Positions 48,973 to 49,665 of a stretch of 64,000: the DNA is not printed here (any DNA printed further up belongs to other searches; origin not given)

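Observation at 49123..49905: Paralogous pair of small helical proteins heads each translocator cassette where an LcrH/Scc2-type TPR chaperone would be expected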

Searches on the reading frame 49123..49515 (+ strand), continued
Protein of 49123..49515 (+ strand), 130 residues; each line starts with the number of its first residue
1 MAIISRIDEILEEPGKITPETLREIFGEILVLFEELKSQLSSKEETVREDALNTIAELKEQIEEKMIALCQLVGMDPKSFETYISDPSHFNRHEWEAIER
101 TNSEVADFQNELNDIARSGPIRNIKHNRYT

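Call 37: find_encoding_contigs(protein=P0027, flank=10000, max_places=2)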
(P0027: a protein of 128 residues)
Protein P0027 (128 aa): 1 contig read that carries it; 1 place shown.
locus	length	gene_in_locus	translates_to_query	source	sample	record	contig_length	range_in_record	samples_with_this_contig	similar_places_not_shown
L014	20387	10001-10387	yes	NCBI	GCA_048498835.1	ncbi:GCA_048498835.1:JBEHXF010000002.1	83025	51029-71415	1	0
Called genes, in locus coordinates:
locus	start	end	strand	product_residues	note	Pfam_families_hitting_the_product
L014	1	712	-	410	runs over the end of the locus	-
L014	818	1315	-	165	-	PF16789:YscO-like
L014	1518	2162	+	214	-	-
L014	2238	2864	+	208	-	-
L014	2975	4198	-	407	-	PF00006:ATP-synt_ab, PF18269:T3SS_ATPase_C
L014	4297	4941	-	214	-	PF09392:T3SS_needle_F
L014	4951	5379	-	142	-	PF09613:HrpB1_HrpK (weak)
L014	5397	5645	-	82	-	-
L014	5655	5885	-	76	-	PF17376:DUF5398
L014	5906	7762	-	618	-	PF16697:Yop-YscD_cpl, PF00498:FHA, PF16697:Yop-YscD_cpl, PF00498:FHA, PF23863:CdsD_PD1, PF22598:CdsD_PD2, PF23862:CdsD_C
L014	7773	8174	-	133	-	-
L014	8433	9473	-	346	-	PF13310:Virulence_RhuM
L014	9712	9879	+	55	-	-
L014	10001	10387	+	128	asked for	-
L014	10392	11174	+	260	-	-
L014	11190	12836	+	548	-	-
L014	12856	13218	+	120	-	PF13340:DUF4096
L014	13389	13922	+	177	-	-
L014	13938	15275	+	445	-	-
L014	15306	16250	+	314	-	-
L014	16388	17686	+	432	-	-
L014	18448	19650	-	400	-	PF07690:MFS_1, PF00083:Sugar_tr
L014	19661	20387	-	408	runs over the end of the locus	PF06689:zf-C4_ClpX, PF00493:MCM (weak), PF01078:Mg_chelatase (faint), PF07724:AAA_2, PF00004:AAA, PF07728:AAA_5 (faint), PF10431:ClpB_D2-small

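Call 39: predict_structure(alignment_id=A4)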
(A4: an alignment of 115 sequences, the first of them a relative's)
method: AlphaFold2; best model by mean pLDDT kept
length: 125 residues; sequences in the alignment: 115
mean_pLDDT: 75.1   pTM: 0.54
mean pLDDT of the five models: 75.1, 72.3, 69.6, 69.4, 68.5
residues with pLDDT >= 90: 18; 70-90: 57; 50-70: 50; < 50: 0
segments of 3 or more residues with pLDDT < 50: none
pLDDT, mean of each block of 10 residues (from residue 1): 77 73 84 89 95 88 83 75 64 60 62 58 63
secondary structure, 60 per line:
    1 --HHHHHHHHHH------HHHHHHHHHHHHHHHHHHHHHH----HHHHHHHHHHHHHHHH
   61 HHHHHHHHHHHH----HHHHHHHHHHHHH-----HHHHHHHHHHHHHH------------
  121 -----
elements in order: H3-12 H19-40 H45-72 H77-89 H95-108

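Call 43: fold_search(model_id=the predicted structure, library=pdb)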
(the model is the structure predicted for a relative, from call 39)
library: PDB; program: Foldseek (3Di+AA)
matches with E <= 10: 185; with E <= 0.001: 0
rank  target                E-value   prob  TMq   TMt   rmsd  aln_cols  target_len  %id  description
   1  4j2c_C                7.2e-01  0.23  0.27  0.30   9.2       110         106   17  GARP-SNARE Interaction (released 2013-12-25)
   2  1lvf_B                8.6e-01  0.41  0.34  0.39   8.0       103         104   18  syntaxin 6 (released 2002-07-17)
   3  1lvf_A                1.7e+00  0.14  0.25  0.27   9.5       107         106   17  syntaxin 6 (released 2002-07-17)
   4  7cun_A                1.7e+00  0.14  0.25  0.06  14.0       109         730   16  The structure of human Integrator-PP2A complex (released 2020-11-25)
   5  4y21                  1.8e+00  0.25  0.32  0.10   5.7        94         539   18  Crystal Structure of Munc13-1 MUN domain (released 2015-06-10)
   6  3lsj_A                2.0e+00  0.33  0.44  0.30   8.8       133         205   15  Crystal structure of DesT in complex with palmitoyl-CoA (released 2010-08-04)
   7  7jrq                  2.0e+00  0.18  0.33  0.33  12.0       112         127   24  Crystallographically Characterized De Novo Designed Mn-Diphenylporphyrin Binding Protein (released 2021-01-13)
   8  5uf7                  2.0e+00  0.16  0.30  0.10   5.7        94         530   19  CRYSTAL STRUCTURE OF MUNC13-1 MUN DOMAIN (released 2017-02-15)
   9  4j2c_A                2.1e+00  0.13  0.28  0.30   9.8       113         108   20  GARP-SNARE Interaction (released 2013-12-25)
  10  6wag_B                2.4e+00  0.12  0.28  0.21   9.8       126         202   16  Crystal Structure of SmcR S76A from Vibrio Vulnificus (released 2020-06-17)
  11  2nsa                  2.4e+00  0.10  0.26  0.21  14.0       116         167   22  Structures of and interactions between domains of trigger factor from Themotoga maritim (released 2007-03-27)
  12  3k1s_H                2.5e+00  0.12  0.27  0.30   8.1       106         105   19  Crystal Structure of the PTS Cellobiose Specific Enzyme IIA from Bacillus anthracis (released 2009-10-13)
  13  3lsj_B                2.7e+00  0.25  0.44  0.29   8.8       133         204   15  Crystal structure of DesT in complex with palmitoyl-CoA (released 2010-08-04)
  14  7jh6_A                2.9e+00  0.12  0.29  0.23  10.8       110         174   18  De novo designed two-domain di-Zn(II) and porphyrin-binding protein (released 2020-12-09)
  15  5gvb                  2.9e+00  0.09  0.25  0.10  10.6       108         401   17  SepB domain of human AND-1 (released 2017-04-19)
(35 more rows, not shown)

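Call 46: find_homologous_proteins(query=A4, max_evalue=0.001)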
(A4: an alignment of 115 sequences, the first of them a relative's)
Query A4 (115 sequences) (125 aa, profile of the alignment): 10 proteins with E <= 0.001 among 3013 candidates.
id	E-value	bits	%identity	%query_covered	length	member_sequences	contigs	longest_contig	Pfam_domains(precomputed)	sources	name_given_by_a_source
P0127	1.5e-31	127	20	96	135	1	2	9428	-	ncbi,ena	-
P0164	3.2e-27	113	36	58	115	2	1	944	-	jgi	jgi:hypothetical protein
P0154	2.2e-26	111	28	84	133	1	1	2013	-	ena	-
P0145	5.9e-24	103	20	64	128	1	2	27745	-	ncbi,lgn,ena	-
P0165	2.2e-23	101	21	64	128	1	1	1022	-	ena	-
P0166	5.2e-23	100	20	64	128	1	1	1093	-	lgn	-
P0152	9.4e-23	99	26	50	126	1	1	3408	-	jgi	-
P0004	1.7e-22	98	100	100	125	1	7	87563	-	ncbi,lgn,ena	-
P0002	6.9e-22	96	60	100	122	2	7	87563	-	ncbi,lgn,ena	-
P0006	3.0e-20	91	46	100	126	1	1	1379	-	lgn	-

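Call 58: search_protein_families(library=pfam, proteins=[P0012, P0013, P0015, P0016, P0018, P0020, P0023, P0025, P0029, P0030], max_evalue=0.05)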
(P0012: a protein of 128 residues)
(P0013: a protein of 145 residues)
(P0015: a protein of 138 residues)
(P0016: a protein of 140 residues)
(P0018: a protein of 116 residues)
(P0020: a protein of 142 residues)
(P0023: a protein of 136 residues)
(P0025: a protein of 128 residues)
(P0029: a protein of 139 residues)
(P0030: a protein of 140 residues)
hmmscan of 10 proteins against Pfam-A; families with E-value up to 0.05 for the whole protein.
P0012 (128 aa): 1 family
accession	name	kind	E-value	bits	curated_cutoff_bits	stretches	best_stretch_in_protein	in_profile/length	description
PF01442.23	Apolipoprotein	-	0.029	14.5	90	0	33-113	46-127/190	Apolipoprotein A1/A4/E domain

P0013 (145 aa): 2 families
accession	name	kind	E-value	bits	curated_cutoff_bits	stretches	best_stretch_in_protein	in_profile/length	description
PF21041.3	XMAP215_CLASP_TOG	-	0.023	14.9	27.1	1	3-69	145-210/230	XMAP215/Dis1/CLASP, TOG domain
PF20531.3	DUF6746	-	0.044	14.1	27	0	87-122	24-59/124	Family of unknown function (DUF6746)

P0015 (138 aa): 1 family
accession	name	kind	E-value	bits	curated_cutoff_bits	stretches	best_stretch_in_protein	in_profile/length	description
PF05119.17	Terminase_4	-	0.0072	17.1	24.7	0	51-82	57-88/98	Phage terminase, small subunit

P0016 (140 aa): 0 families

P0018 (116 aa): 1 family
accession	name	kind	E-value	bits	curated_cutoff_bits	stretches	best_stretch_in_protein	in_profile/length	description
PF15905.10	HMMR_N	-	0.0044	17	30.1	1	19-115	220-318/330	Hyaluronan mediated motility receptor N-terminal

P0020 (142 aa): 3 families
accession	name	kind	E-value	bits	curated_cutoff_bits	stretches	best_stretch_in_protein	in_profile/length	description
PF16769.10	MCM3AP_GANP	-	0.023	13.4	25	1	33-130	591-689/715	MCM3AP domain of GANP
PF05443.17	ROS_MUCR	-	0.028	14.9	25.4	1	22-104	18-95/123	ROS/MUCR transcriptional regulator protein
PF06569.16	DUF1128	-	0.031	14.8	27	0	82-106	40-64/71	Protein of unknown function (DUF1128)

P0023 (136 aa): 2 families
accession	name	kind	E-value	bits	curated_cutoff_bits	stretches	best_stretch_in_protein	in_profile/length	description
PF21153.3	NSUN5_N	-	0.013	16.6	27.8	1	23-58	2-37/88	NOL1/NOP2/Sun domain family member 5, N-terminal domain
PF06569.16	DUF1128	-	0.026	15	27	0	17-30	52-65/71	Protein of unknown function (DUF1128)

P0025 (128 aa): 1 family
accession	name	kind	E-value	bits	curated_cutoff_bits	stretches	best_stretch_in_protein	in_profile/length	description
PF23175.1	bHLH_STRA8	-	0.0091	16.5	25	1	75-105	42-72/80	Stimulated by retinoic acid gene 8 protein bHLH domain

P0029 (139 aa): 1 family
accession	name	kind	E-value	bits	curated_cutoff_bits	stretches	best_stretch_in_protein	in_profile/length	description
PF18773.7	Importin_rep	-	0.043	14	33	0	94-115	5-27/40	Importin 13 repeat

P0030 (140 aa): 4 families
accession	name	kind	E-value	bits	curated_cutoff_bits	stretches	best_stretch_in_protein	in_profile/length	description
PF07739.18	TipAS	-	0.013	16.5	23.8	0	15-66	21-72/117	TipAS antibiotic-recognition domain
PF16740.10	SKA2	-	0.016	15.5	30.1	0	4-57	56-108/110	Spindle and kinetochore-associated protein 2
PF18865.6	AbiJ_NTD5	-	0.03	14.7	26.7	0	82-119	12-49/93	AbiJ N-terminal domain 5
PF03036.21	Perilipin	-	0.046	13.2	33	0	2-115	250-366/403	Perilipin family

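Call 59: search_protein_families(library=ncbifam, proteins=[P0012, P0013, P0015, P0016, P0018, P0020, P0023, P0025, P0029, P0030], max_evalue=0.05)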
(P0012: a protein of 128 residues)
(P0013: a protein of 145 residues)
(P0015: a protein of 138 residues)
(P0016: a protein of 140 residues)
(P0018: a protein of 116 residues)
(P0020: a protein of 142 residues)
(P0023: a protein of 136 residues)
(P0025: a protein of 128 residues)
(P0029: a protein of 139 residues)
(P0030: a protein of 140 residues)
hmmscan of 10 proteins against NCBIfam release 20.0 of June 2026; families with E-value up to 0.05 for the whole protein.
P0012 (128 aa): 2 families
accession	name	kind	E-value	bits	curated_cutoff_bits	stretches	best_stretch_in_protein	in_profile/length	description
TIGR02885.1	spore_sigF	equivalog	0.025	14.4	321.45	1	44-118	83-153/231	RNA polymerase sporulation sigma factor SigF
NF006769.0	PRK09290.1-3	subfamily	0.039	12.6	452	0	47-105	291-349/417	allantoate amidohydrolase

P0013 (145 aa): 0 families

P0015 (138 aa): 0 families

P0016 (140 aa): 0 families

P0018 (116 aa): 1 family
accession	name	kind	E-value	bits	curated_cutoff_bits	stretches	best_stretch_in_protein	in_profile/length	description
NF046046.1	Mbov_0729_Cterm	subfamily_domain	0.017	15.8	60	1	16-66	48-101/105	Mbov_0729 family lipopotein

P0020 (142 aa): 0 families

P0023 (136 aa): 0 families

P0025 (128 aa): 0 families

P0029 (139 aa): 0 families

P0030 (140 aa): 4 families
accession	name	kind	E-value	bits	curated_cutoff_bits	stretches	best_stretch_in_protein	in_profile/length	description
NF041065.1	DpdH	equivalog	0.0035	15.8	450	1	7-112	846-948/1014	protein DpdH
TIGR00996.1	Mtu_fam_mce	paralog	0.018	14.2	140.5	1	9-94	136-223/291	MCE family protein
TIGR02763.1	chlamy_scaf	equivalog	0.039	14.3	104.95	1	42-96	25-79/114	scaffolding protein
TIGR03185.1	DNA_S_dndD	equivalog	0.047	12.1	245.85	0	3-120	299-416/650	DNA sulfur modification protein DndD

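Call 60: search_solved_structures(query=A4, max_evalue=10, show_alignments=2)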
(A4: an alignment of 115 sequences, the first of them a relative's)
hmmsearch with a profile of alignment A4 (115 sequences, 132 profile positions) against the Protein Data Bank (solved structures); distinct sequences matched with E-value up to 10: 49.
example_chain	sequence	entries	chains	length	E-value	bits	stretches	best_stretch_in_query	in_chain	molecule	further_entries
4osz_A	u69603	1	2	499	8.5e-08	35.7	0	69-90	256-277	Hax3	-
7bqq_A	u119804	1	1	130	0.0017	21.9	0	4-35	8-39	Gogy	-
4yxx_A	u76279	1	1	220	0.014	18.9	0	50-77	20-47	dTor_6x35L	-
8gok_A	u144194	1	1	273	0.047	17.1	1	4-45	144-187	Legionella OTU-deubiquitinase A OTU1 domain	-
7uyh_A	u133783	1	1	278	0.048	17.1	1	4-45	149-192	LotA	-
7uyg_A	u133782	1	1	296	0.057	16.9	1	4-45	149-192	LotA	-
5cwp_A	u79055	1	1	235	0.072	16.6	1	21-58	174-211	Designed helical repeat protein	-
6w2r_A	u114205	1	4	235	0.1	16.1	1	22-58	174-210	Junction 19 DHR54-DHR79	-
3m9b_A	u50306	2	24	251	0.12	15.9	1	42-115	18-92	Proteasome-associated ATPase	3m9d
3s84_A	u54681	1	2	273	0.12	15.9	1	37-113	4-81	Apolipoprotein A-IV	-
9drl_A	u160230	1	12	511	0.13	15.8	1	10-56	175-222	T33-549_B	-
6een_B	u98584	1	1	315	0.13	15.7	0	29-41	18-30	Designer Pentatricopeptide Protein dPPR10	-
6een_A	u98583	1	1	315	0.13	15.7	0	29-41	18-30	Designer Pentatricopeptide Protein dPPR10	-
9zn4_A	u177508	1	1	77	0.16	15.5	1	47-95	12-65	Nif11 domain-containing protein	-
4ozs_A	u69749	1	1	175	0.2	15.1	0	29-41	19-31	Alpha solenoid protein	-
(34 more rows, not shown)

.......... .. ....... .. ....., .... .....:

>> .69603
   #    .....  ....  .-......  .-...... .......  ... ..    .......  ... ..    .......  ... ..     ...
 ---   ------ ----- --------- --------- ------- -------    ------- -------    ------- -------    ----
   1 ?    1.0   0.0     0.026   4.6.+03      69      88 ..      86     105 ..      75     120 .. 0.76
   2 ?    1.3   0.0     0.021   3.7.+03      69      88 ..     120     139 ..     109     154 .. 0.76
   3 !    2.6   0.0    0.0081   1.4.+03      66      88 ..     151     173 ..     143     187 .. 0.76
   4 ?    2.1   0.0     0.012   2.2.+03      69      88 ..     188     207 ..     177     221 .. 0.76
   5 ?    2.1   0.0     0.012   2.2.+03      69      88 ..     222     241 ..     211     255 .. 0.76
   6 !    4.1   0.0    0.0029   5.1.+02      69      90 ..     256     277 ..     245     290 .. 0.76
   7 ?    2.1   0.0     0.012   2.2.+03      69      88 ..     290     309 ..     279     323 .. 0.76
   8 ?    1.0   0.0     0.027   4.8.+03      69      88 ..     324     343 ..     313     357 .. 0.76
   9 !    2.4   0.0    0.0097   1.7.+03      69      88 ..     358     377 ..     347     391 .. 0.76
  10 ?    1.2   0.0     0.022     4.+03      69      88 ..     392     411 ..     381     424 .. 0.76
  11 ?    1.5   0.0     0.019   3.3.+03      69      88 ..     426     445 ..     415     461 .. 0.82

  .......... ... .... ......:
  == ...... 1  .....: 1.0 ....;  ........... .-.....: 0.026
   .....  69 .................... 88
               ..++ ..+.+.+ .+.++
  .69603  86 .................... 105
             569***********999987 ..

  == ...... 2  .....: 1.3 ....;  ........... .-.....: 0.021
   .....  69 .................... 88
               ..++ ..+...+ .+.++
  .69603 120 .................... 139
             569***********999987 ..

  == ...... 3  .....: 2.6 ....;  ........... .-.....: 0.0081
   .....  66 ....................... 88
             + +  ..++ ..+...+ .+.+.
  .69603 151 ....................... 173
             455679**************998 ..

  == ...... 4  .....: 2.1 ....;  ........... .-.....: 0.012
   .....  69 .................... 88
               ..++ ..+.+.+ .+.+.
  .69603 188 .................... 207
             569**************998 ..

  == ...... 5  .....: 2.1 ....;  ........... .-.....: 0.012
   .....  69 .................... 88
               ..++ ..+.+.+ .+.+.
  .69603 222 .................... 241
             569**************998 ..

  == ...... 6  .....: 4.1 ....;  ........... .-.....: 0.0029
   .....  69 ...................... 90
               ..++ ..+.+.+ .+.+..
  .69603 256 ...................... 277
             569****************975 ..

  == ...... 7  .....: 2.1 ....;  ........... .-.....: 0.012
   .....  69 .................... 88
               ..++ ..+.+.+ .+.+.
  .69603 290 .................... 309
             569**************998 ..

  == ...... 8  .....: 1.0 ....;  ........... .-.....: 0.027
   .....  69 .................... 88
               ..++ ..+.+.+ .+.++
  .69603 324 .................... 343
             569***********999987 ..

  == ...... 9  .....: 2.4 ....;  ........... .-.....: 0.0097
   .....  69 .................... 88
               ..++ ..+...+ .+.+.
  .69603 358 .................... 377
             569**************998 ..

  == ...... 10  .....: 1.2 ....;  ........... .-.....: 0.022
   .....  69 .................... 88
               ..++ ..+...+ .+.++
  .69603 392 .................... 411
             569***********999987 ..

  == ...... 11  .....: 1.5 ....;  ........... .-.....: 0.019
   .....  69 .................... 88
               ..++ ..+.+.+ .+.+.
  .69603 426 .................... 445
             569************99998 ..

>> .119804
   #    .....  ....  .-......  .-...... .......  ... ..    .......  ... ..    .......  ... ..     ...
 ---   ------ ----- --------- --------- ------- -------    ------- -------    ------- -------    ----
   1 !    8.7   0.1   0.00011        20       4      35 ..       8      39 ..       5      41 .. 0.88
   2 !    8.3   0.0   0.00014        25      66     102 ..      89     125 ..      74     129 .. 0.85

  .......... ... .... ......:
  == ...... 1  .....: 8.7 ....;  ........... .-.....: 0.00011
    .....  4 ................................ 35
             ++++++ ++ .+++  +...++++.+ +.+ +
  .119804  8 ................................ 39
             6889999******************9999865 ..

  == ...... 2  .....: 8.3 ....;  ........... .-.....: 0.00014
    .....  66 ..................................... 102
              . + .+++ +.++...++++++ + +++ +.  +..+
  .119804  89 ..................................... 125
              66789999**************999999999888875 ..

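Call 61: find_encoding_contigs(protein=P0161, flank=10000, max_places=1)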
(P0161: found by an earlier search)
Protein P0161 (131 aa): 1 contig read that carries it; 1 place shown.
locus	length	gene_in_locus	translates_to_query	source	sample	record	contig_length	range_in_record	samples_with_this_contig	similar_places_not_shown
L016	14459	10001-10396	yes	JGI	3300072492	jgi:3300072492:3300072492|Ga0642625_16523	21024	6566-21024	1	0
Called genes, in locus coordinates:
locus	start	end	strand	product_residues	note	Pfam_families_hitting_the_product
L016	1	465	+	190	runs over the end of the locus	PF13470:PIN_3, PF26343:VapC50_C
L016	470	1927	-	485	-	PF01637:ATPase_2, PF13191:AAA_16 (faint)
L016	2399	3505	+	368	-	-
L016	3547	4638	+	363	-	-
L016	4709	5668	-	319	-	PF00006:ATP-synt_ab, PF18269:T3SS_ATPase_C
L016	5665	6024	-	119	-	PF02874:ATP-synt_ab_N (weak)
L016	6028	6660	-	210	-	PF09392:T3SS_needle_F (weak)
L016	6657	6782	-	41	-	-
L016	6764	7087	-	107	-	-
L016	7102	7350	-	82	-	-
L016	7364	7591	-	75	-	PF17376:DUF5398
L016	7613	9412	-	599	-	PF16697:Yop-YscD_cpl, PF00498:FHA, PF16697:Yop-YscD_cpl, PF00498:FHA, PF23863:CdsD_PD1, PF22598:CdsD_PD2, PF23862:CdsD_C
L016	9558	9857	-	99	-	-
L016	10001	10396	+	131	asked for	-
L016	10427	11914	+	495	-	-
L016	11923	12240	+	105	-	PF13340:DUF4096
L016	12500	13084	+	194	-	-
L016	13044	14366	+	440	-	-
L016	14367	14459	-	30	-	?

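Call 62: find_encoding_contigs(protein=P0145, flank=10000, max_places=1)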
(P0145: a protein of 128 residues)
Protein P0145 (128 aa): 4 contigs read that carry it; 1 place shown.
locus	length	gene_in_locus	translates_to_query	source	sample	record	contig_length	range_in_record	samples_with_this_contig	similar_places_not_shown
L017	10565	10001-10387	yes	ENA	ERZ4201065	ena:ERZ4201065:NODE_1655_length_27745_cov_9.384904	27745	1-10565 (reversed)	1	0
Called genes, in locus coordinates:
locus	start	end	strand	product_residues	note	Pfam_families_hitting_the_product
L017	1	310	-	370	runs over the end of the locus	PF09992:NAGPA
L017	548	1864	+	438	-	PF05697:Trigger_N, PF05698:Trigger_C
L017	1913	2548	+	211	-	PF00574:CLP_protease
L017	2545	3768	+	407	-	PF06689:zf-C4_ClpX, PF00493:MCM (weak), PF01078:Mg_chelatase (faint), PF07724:AAA_2, PF00004:AAA, PF07728:AAA_5 (faint), PF10431:ClpB_D2-small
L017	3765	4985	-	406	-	-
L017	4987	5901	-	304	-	-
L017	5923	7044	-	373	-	-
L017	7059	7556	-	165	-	-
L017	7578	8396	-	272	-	-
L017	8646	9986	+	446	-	-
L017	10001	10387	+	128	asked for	-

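Call 64: search_protein_families(library=pfam, proteins=[L012:10444-11355:+, L012:11521-12957:+, L014:10392-11174:+, L014:11190-12836:+, L016:10427-11914:+, L017:7578-8396:-, L017:8646-9986:+, L012:13494-14615:+, L017:5923-7044:-, L017:4987-5901:-], max_evalue=0.01)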
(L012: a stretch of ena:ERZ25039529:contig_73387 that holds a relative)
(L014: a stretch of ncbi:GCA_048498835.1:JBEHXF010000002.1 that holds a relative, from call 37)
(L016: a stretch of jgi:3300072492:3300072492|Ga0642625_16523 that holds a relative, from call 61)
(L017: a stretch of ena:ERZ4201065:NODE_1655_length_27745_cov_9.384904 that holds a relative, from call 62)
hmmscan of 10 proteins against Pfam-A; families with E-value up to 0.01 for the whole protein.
L012:10444-11355:+ (303 aa): 0 families

L012:11521-12957:+ (478 aa): 0 families

L014:10392-11174:+ (260 aa): 0 families

L014:11190-12836:+ (548 aa): 1 family
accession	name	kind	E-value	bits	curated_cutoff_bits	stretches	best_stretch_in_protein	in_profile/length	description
PF17830.6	STI1-HOP_DP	-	0.0091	16.3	29.1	0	161-182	9-30/55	STI1/HOP, DP domain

L016:10427-11914:+ (495 aa): 0 families

L017:7578-8396:- (272 aa): 0 families

L017:8646-9986:+ (446 aa): 0 families

L012:13494-14615:+ (373 aa): 0 families

L017:5923-7044:- (373 aa): 0 families

L017:4987-5901:- (304 aa): 0 families
